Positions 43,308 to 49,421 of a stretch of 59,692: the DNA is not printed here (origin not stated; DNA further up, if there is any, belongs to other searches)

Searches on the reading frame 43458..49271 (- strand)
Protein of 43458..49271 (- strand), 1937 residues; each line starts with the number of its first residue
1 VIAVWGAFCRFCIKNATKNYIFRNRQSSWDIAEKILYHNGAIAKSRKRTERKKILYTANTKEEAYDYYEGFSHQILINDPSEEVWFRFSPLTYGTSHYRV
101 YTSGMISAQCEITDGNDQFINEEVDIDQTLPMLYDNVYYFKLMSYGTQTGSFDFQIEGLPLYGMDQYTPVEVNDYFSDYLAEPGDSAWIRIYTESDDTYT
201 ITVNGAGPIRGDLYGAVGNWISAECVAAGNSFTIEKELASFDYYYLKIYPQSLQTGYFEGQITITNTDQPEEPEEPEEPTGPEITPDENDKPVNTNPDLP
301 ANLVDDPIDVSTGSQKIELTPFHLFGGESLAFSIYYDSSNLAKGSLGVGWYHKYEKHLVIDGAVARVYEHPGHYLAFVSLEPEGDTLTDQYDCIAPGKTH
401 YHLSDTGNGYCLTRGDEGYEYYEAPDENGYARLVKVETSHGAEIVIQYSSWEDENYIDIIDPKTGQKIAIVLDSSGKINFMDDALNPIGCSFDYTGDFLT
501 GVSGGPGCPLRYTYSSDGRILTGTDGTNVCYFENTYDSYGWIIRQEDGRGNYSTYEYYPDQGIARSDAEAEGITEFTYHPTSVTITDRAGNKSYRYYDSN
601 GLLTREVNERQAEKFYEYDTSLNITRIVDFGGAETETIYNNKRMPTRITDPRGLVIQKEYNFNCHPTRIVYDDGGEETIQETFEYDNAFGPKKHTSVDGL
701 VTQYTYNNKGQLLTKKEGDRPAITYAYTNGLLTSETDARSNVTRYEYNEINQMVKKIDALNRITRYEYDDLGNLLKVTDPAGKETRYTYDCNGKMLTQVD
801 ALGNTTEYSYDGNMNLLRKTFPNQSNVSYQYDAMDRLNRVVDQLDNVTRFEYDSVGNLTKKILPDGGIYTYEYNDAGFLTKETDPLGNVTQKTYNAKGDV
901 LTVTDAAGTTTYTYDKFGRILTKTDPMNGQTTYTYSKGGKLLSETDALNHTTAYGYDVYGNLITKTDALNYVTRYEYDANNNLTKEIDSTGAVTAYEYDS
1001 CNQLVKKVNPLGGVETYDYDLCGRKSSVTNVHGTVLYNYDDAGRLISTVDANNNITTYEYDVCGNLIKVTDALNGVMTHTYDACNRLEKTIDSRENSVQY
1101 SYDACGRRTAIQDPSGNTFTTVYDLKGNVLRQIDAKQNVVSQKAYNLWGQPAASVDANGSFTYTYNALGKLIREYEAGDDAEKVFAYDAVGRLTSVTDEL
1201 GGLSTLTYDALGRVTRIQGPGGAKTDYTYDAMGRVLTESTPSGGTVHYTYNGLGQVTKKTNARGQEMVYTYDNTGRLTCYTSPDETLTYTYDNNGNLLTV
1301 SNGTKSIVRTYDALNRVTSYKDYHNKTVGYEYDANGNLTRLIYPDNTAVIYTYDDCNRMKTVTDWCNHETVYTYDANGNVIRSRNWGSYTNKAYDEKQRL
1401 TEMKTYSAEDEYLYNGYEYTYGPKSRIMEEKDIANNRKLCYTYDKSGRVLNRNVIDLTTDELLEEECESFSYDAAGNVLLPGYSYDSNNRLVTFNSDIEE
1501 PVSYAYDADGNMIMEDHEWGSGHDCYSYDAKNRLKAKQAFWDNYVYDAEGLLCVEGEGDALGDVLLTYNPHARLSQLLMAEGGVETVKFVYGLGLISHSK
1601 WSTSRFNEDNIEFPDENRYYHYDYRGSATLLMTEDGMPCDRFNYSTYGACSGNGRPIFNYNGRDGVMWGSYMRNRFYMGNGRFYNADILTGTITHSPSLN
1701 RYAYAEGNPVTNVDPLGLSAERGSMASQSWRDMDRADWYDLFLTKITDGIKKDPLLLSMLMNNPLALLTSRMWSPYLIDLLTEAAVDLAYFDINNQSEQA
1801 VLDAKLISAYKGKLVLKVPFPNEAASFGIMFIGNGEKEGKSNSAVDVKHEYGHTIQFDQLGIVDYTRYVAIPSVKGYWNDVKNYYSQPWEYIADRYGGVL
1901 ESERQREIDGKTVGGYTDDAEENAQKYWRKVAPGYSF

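Call 9: search_protein_families(library=pfam, proteins=[window:43458-49271:-], max_evalue=0.001)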
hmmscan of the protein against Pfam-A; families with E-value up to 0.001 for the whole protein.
window:43458-49271:- (1937 aa): 2 families
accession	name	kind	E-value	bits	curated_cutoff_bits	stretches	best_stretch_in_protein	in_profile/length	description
PF05593.20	RHS_repeat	-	3.1e-128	416.7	22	16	1187-1223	1-37/38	RHS Repeat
PF20148.4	DUF6531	-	6.5e-10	39.6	24.1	1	306-375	2-72/74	Domain of unknown function (DUF6531)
